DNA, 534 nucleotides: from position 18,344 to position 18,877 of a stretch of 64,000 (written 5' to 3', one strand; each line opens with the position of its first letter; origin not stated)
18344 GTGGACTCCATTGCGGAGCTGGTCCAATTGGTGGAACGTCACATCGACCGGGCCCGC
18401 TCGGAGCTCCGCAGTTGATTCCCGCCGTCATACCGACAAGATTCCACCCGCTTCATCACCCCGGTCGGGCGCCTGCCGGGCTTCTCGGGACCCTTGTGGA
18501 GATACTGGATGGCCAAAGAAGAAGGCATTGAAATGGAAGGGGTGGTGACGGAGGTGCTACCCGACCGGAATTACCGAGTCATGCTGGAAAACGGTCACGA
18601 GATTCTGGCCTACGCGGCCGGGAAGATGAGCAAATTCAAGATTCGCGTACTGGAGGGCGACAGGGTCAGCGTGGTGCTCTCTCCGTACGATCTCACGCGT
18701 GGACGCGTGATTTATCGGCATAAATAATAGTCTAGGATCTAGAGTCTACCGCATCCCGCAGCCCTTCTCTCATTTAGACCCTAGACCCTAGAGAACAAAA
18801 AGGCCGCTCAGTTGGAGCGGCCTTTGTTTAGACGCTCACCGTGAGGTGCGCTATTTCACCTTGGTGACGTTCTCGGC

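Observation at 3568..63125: Dispersed 7-9 bp tandem arrays are anchored on stop codons at 8 of about 11 loci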

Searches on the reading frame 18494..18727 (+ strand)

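Call 40: search_protein_families(library=pfam, proteins=[window:18494-18727:+])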
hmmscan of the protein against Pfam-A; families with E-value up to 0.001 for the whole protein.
window:18494-18727:+ (77 aa): 1 family
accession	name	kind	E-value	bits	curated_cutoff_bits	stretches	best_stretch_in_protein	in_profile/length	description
PF01176.25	eIF-1a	-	3e-23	81.7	30.2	1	12-75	1-64/64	Translation initiation factor 1A / IF-1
